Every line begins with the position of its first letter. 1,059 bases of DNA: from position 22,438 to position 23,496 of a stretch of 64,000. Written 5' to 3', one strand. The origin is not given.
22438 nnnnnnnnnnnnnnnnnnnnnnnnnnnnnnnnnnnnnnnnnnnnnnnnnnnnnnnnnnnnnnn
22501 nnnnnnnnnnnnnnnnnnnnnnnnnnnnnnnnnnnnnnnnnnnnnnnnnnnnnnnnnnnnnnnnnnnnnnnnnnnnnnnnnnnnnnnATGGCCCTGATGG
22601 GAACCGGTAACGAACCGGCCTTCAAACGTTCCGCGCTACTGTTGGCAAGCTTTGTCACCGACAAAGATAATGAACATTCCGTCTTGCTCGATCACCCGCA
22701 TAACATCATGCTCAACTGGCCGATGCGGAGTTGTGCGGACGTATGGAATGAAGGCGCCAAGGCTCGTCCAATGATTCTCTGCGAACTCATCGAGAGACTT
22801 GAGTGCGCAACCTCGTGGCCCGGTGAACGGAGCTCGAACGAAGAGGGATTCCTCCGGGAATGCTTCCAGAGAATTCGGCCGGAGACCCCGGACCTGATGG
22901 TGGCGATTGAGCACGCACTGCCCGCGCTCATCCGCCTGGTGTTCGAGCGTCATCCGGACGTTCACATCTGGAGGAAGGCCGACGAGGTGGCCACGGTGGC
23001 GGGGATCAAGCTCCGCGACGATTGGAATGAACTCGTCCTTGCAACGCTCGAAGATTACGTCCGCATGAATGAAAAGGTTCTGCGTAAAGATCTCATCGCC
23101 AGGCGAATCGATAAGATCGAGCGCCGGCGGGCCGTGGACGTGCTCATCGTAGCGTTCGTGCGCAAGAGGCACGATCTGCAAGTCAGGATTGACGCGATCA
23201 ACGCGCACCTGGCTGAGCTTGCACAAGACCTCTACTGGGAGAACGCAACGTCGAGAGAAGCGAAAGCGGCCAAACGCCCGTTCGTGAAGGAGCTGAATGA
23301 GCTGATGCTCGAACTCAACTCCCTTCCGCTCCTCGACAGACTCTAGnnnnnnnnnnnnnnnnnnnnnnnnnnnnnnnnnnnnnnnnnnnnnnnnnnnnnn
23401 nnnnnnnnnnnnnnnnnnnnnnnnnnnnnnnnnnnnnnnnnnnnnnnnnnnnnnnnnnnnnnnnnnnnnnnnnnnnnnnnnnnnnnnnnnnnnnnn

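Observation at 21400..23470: GC-rich two-gene insertion of unknown function interrupts the conserved ribosomal/infA cluster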

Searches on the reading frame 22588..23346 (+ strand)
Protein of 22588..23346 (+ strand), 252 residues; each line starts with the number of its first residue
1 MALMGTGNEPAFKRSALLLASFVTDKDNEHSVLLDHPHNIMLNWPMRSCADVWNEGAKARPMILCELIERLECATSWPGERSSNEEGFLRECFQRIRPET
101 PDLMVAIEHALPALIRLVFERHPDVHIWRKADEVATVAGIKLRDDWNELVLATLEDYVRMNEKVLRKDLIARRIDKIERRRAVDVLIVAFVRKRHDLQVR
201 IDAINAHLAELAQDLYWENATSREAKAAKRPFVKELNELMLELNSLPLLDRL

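Call 7: search_protein_families(library=pfam, proteins=[window:22588-23346:+], max_evalue=0.1)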
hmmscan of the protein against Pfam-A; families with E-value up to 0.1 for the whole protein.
window:22588-23346:+ (252 aa): 0 families

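Call 12: find_homologous_proteins(query=window:22588-23346:+)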
Query window:22588-23346:+ (252 aa): 2 proteins with E <= 0.001 among 2156 candidates.
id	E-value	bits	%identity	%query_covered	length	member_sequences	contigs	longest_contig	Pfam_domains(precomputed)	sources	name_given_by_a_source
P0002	3.6e-163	559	100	100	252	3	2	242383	-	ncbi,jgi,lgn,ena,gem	ncbi:MAG: hypothetical protein WCT21_00255 [Patescibacteria group bacterium]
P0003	4.2e-128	444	81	100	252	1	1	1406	-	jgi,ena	-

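Call 13: find_encoding_contigs(protein=P0002, flank=10000, max_places=6)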
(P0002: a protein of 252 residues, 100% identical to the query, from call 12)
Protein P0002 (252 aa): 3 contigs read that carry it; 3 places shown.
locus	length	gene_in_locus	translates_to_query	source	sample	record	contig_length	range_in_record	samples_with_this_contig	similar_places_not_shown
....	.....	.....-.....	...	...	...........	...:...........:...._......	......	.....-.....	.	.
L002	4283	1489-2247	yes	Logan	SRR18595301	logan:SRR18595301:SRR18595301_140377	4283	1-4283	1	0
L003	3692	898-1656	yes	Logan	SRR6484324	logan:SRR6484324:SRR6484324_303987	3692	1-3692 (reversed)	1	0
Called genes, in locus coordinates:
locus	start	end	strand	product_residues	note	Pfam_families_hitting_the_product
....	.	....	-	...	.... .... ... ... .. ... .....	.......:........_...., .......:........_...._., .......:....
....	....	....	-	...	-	-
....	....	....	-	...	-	-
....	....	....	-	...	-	-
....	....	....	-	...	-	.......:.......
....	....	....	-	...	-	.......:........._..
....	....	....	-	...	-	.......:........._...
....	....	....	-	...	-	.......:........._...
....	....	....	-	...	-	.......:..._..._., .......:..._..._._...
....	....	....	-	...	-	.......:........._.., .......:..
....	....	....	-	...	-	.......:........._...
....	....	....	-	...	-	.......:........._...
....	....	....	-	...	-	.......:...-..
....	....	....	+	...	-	-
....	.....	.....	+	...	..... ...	-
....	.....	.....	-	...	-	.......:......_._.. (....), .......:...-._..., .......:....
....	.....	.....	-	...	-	-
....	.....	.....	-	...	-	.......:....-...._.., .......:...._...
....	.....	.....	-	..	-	-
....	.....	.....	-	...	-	-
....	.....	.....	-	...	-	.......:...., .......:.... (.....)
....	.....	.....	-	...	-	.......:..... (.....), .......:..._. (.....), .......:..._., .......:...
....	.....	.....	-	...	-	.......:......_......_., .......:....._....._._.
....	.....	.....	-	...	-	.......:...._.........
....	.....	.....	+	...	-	-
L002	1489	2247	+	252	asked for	-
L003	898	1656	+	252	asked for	-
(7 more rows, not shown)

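Call 14: find_encoding_contigs(protein=P0003, flank=10000, max_places=6)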
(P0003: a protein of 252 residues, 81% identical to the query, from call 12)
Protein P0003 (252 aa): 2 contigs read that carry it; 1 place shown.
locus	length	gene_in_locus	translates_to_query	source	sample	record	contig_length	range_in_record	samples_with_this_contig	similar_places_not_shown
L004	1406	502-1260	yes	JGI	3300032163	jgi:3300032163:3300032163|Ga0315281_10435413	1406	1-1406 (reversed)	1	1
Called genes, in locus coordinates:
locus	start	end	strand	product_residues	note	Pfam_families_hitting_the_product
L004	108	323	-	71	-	PF01176:eIF-1a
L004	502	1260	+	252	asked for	-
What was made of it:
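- Gene 2 occurs without gene 1 (call 14).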

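Call 28: predict_structure(alignment_id=A1)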
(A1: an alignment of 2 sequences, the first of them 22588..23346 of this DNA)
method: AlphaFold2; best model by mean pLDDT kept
length: 252 residues; sequences in the alignment: 2
mean_pLDDT: 47.4   pTM: 0.35
mean pLDDT of the five models: 47.4, 46.7, 45.3, 44.6, 43.2
residues with pLDDT >= 90: 25; 70-90: 24; 50-70: 9; < 50: 194
segments of 3 or more residues with pLDDT < 50: 1-189, 248-252
pLDDT, mean of each block of 10 residues (from residue 1): 27 38 34 29 36 43 44 36 40 40 40 44 34 33 35 34 33 39 44 65 87 91 90 91 61 28
secondary structure, 60 per line:
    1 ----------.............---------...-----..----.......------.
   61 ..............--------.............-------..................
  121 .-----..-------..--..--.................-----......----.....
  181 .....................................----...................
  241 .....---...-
elements in order: H11-23 H49-53 H60-74 H83-95 H103-121 H144-160 H166-171 H176-217 H222-245

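Call 32: search_protein_families(library=phrogs, proteins=[window:22588-23346:+], max_evalue=1)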
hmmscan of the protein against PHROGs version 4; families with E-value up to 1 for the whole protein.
window:22588-23346:+ (252 aa): 3 families
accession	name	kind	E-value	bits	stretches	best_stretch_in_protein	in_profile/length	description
phrog_26844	-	unknown function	0.14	13.3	1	137-161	8-31/61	-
phrog_24707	-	head and packaging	0.32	12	1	134-184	73-124/161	prohead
phrog_33438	-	unknown function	0.4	11.5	1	149-167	20-38/47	-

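Call 33: search_protein_families(library=padloc, proteins=[window:22588-23346:+], max_evalue=1)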
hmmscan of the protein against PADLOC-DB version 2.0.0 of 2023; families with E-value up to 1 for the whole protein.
window:22588-23346:+ (252 aa): 0 families

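Call 34: search_protein_families(library=ncbifam, proteins=[window:22588-23346:+], max_evalue=1)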
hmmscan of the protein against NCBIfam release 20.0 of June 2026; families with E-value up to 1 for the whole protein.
window:22588-23346:+ (252 aa): 0 families

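Call 68: find_related_loci(query=window:22588-23346:+, collection=viral_contigs, flank=5000)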
Query window:22588-23346:+ (252 aa) in viral_contigs; peptide patterns used: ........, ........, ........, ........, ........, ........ (x = any residue, [..] = any of these).
10 stretches matched a pattern, but none encodes a relative of the query by tblastn (E <= 1e-3).

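Call 71: search_dna_similar(query=window:22588-23346:+, collection=phages, mode=protein, max_evalue=0.01)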
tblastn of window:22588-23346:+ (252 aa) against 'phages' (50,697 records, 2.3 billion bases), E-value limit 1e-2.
No match.

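Call 75: fold_search(model_id=the predicted structure, library=pdb)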
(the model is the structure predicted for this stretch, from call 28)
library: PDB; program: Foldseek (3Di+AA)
matches with E <= 10: 37; with E <= 0.001: 0
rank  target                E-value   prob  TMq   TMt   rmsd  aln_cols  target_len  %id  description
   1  7zo8_A                1.6e+00  0.13  0.19  0.11  21.9       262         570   13  cryo-EM structure of CGT ABC transporter in nanodisc apo state (released 2022-12-07)
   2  7unh_B                2.1e+00  0.13  0.25  0.26  17.6       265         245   12  De novo designed chlorophyll dimer protein in apo state, SP2 (released 2023-04-19)
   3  6pam_E                2.3e+00  0.07  0.18  0.09  20.1       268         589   10  Structure of a bacterial Atm1-family ABC transporter with MgADP bound (released 2020-06-24)
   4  7uni_A                3.0e+00  0.09  0.24  0.24  16.2       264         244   11  De novo designed chlorophyll dimer protein with Zn pheophorbide a methyl ester, SP2-ZnPPaM (released 2023-04-19)
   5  8iyj_b5               3.1e+00  0.08  0.23  0.18  31.6       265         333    8  Cryo-EM structure of the 48-nm repeat doublet microtubule from mouse sperm (released 2023-07-05)
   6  7unh_A                3.1e+00  0.07  0.20  0.21  17.0       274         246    9  De novo designed chlorophyll dimer protein in apo state, SP2 (released 2023-04-19)
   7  8soi_C                3.8e+00  0.04  0.15  0.17  19.1       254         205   12  Structure of human ULK1 complex core (2:1:1 stoichiometry) (released 2023-06-21)
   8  8ciw_A                3.8e+00  0.03  0.10  0.05  19.1       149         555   15  Methylsuccinyl-CoA dehydrogenase from Pseudomonas migulae with bound FAD and (2S)-methylsuccinyl-CoA (released 2023-07-12)
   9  3hef_A                4.6e+00  0.04  0.13  0.22  16.9       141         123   13  Crystal structure of the bacteriophage Sf6 terminase small subunit (released 2010-02-09)
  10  9eaj_A                4.6e+00  0.02  0.14  0.11  23.7       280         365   13  Structure of nanobody AT206 in complex with the angiotensin II type I receptor (AT1R) (released 2025-03-05)
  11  6v1v_B                4.6e+00  0.02  0.11  0.05  26.1       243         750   12  VIP3B (VIP3B_2160) adapted for crystallization (released 2019-12-18)
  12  4mrn_B                4.8e+00  0.05  0.18  0.09  20.8       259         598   12  Structure of a bacterial Atm1-family ABC transporter (released 2014-03-19)
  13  6dfk_A                5.1e+00  0.04  0.14  0.16  19.7       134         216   15  Crystal structure of the 11S subunit of the Plasmodium falciparum proteasome, PA28 (released 2019-08-07)
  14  6dfk_E                5.3e+00  0.04  0.14  0.16  19.4       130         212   14  Crystal structure of the 11S subunit of the Plasmodium falciparum proteasome, PA28 (released 2019-08-07)
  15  6dfk_J                5.3e+00  0.03  0.13  0.15  19.4       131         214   12  Crystal structure of the 11S subunit of the Plasmodium falciparum proteasome, PA28 (released 2019-08-07)
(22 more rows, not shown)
